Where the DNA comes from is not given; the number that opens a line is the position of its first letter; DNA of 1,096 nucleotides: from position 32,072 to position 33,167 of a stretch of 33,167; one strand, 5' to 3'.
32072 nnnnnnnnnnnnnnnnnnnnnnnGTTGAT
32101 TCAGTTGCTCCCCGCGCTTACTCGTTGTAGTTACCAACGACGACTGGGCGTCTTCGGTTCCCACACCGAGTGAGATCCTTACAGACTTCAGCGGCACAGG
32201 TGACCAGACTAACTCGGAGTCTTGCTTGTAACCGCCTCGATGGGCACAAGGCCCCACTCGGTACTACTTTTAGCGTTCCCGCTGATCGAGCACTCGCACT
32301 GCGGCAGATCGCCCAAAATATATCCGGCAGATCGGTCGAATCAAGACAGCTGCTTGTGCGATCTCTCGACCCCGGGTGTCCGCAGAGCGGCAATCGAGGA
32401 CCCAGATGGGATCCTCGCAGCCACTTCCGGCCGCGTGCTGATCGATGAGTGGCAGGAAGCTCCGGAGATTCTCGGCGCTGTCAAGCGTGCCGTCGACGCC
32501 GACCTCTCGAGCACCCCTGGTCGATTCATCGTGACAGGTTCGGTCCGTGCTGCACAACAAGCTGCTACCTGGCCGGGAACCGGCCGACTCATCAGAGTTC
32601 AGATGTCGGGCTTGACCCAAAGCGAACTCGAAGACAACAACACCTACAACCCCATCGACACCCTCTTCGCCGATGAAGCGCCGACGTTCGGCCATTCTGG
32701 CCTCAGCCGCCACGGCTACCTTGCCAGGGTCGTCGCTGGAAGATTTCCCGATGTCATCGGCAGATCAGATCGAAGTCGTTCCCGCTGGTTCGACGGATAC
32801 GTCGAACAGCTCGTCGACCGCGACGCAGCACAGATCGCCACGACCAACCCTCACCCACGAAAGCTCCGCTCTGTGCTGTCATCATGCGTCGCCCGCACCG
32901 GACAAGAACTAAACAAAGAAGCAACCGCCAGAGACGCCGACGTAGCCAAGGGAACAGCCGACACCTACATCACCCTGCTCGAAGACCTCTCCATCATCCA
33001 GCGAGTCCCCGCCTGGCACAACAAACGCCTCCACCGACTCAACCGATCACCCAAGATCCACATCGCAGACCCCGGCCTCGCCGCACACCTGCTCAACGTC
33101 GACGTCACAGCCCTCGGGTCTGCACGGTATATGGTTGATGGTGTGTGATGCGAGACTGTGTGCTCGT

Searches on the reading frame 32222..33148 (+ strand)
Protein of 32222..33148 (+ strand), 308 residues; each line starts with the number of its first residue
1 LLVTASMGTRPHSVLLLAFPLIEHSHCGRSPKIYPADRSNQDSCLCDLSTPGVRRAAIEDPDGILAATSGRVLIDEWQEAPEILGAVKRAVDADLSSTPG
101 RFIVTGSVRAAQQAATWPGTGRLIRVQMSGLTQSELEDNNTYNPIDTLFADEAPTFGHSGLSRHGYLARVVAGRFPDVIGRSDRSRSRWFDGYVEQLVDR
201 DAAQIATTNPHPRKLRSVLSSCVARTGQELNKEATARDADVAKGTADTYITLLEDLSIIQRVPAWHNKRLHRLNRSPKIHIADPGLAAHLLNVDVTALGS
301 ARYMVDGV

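Call 25: search_protein_families(library=pfam, proteins=[window:32222-33148:+], max_evalue=0.00001)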
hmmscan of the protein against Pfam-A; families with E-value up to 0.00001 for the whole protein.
window:32222-33148:+ (308 aa): 2 families
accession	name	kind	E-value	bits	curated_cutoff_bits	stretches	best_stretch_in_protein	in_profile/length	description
PF13635.12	DUF4143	-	1.4e-19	70.8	28.1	1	200-297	2-98/160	Domain of unknown function (DUF4143)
PF13173.12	AAA_14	-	4.5e-07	30.4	27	1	61-136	51-128/129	AAA domain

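Call 69: search_protein_families(library=padloc, proteins=[window:32222-33148:+], max_evalue=0.001)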
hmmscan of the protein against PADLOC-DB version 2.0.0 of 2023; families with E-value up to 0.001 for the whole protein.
window:32222-33148:+ (308 aa): 4 families
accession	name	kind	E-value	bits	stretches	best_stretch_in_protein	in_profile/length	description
PDLC04790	PDC-S01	-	4e-67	224.8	1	42-299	52-307/422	-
PDLC04789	PDC-S01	-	4.6e-19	66.7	1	70-291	75-275/375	-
PDLC04787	PDC-S01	-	1.7e-08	31.7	1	72-293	96-306/412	-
PDLC04788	PDC-S01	-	0.00094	16.2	0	199-300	217-320/448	-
